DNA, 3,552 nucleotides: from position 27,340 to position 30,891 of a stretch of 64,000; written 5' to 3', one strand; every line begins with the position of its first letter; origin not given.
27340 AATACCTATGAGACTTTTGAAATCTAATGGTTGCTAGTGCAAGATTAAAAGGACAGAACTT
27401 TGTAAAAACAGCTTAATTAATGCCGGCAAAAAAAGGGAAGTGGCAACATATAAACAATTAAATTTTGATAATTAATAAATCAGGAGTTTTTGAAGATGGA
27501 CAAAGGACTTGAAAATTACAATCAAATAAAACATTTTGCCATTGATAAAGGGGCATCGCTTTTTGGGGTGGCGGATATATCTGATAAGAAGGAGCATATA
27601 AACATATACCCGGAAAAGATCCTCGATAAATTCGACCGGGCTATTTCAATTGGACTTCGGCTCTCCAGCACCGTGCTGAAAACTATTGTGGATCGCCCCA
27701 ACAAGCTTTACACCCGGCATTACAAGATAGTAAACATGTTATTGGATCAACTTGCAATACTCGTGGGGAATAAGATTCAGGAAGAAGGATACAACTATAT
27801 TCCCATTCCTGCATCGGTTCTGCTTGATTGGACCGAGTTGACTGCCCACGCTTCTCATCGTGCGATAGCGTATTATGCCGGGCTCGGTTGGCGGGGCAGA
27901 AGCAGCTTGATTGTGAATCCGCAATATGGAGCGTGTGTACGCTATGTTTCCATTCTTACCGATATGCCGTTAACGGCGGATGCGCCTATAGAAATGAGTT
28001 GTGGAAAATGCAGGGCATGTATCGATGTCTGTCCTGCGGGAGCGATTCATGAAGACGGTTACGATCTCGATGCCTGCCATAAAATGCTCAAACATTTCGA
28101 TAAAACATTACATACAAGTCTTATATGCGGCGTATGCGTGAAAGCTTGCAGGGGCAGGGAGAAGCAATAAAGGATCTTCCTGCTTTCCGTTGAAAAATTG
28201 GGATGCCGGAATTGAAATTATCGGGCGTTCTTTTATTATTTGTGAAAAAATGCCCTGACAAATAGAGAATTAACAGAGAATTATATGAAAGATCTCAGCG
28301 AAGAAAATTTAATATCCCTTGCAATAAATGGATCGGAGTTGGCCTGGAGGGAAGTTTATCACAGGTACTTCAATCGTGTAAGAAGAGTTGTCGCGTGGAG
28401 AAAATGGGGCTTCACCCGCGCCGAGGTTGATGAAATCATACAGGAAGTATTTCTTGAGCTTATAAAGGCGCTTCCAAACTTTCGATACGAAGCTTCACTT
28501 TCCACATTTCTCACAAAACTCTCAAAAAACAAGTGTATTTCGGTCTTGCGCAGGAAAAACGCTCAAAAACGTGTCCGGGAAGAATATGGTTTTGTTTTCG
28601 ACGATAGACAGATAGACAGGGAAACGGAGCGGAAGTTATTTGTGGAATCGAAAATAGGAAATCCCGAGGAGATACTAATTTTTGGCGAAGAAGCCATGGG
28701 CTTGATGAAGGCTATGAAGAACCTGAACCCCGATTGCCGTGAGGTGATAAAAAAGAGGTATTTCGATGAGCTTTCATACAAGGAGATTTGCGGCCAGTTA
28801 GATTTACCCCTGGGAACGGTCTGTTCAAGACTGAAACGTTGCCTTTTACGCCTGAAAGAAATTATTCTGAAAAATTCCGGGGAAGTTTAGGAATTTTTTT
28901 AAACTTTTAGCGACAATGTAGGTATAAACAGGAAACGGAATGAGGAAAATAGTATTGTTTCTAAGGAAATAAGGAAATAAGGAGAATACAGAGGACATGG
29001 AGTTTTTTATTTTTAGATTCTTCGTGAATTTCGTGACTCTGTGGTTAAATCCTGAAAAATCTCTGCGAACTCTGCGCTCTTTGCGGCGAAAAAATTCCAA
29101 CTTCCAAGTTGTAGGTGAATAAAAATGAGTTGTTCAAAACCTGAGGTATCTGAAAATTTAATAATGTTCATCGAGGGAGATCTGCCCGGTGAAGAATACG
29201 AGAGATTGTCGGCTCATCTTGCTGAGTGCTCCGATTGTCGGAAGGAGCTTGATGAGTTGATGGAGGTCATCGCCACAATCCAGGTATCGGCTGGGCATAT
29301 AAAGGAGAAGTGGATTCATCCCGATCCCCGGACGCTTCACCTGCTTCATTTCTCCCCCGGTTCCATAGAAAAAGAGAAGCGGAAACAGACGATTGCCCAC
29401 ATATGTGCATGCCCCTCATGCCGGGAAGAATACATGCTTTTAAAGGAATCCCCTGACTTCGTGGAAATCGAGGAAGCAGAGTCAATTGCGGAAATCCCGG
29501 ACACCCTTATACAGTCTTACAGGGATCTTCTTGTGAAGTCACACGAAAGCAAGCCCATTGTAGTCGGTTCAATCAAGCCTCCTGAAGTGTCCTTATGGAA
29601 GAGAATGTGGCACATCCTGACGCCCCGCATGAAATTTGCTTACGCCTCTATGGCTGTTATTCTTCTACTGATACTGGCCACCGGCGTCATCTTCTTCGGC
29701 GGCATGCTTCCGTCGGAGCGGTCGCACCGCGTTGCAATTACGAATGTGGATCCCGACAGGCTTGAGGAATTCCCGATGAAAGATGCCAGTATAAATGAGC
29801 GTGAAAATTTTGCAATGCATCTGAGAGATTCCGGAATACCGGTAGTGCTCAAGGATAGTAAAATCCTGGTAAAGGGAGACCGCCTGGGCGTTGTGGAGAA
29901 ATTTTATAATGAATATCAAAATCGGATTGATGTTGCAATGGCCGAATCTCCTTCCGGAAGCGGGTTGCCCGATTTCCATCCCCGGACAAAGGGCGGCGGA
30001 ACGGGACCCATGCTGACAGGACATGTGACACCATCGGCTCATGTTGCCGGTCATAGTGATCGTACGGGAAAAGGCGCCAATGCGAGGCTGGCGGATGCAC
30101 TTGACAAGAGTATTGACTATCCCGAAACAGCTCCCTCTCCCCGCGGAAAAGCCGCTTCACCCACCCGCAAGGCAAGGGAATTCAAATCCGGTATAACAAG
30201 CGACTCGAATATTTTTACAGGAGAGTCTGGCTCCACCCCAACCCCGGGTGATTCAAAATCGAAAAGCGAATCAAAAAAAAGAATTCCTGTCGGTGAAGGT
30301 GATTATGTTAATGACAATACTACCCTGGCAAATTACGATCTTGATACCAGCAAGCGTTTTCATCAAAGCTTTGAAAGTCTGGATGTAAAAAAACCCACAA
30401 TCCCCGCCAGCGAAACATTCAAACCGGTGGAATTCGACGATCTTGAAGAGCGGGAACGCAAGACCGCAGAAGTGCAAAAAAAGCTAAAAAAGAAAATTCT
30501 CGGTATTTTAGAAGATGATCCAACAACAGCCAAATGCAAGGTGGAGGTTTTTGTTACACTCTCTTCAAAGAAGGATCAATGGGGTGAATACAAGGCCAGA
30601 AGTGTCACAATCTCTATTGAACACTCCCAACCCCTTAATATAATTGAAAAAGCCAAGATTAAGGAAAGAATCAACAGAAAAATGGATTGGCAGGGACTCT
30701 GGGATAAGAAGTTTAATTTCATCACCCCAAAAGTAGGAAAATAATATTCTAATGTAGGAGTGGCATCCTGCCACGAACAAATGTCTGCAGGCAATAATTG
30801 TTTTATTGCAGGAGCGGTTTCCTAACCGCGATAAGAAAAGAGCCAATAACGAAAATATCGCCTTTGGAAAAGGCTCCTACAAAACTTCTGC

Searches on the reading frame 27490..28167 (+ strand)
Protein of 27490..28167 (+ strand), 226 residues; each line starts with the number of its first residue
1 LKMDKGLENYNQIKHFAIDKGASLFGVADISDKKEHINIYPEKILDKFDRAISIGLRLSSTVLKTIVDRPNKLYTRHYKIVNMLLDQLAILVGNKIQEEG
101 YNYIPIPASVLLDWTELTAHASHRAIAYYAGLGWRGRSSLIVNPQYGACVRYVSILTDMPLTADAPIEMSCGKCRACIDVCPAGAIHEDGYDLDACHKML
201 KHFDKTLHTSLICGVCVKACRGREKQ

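Call 80: search_protein_families(library=pfam, proteins=[window:27490-28167:+], max_evalue=0.001)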
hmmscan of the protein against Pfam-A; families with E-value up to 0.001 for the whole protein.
window:27490-28167:+ (226 aa): 2 families
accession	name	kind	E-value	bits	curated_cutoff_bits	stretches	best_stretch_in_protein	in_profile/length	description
PF13484.11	Fer4_16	-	1.3e-05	26.3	30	1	171-220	2-63/66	4Fe-4S double cluster binding domain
PF00037.32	Fer4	-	0.00053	20.1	21.1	1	168-186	5-23/24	4Fe-4S binding domain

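Call 81: search_protein_families(library=padloc, proteins=[window:27490-28167:+], max_evalue=0.001)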
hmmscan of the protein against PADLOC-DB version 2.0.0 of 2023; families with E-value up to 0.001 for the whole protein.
window:27490-28167:+ (226 aa): 0 families

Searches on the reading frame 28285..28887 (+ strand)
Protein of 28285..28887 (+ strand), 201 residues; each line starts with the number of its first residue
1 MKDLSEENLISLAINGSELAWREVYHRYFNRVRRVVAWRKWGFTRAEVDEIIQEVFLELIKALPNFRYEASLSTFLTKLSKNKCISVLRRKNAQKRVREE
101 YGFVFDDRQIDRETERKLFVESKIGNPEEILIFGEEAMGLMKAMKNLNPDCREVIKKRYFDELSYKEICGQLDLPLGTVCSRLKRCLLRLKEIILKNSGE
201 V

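Call 80: search_protein_families(library=pfam, proteins=[window:28285-28887:+], max_evalue=0.001)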
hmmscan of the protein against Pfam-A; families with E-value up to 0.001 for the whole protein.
window:28285-28887:+ (201 aa): 4 families
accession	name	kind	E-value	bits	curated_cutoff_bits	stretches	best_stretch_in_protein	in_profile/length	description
PF04545.22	Sigma70_r4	-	1.7e-12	47.1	24.1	1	143-192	1-50/50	Sigma-70, region 4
PF08281.18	Sigma70_r4_2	-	1.7e-11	44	25.7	1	140-189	4-53/54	Sigma-70, region 4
PF04542.20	Sigma70_r2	-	1.3e-10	41.3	24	1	25-92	2-69/71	Sigma-70 region 2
PF07638.17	Sigma70_ECF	-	9.9e-07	29.3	21.1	1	9-183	7-172/185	ECF sigma factor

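Call 81: search_protein_families(library=padloc, proteins=[window:28285-28887:+], max_evalue=0.001)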
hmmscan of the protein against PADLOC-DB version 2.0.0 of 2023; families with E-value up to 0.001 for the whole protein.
window:28285-28887:+ (201 aa): 0 families

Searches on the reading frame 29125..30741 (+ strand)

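Call 80: search_protein_families(library=pfam, proteins=[window:29125-30741:+], max_evalue=0.001)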
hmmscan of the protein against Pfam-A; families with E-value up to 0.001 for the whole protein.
window:29125-30741:+ (539 aa): 1 family
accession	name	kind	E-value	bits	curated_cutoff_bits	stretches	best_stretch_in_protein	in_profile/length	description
PF13490.11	zf-HC2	-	5.1e-09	36.5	22.2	1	7-39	3-35/35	Putative zinc-finger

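Call 81: search_protein_families(library=padloc, proteins=[window:29125-30741:+], max_evalue=0.001)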
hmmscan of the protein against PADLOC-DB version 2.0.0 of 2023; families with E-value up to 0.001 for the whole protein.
window:29125-30741:+ (539 aa): 0 families
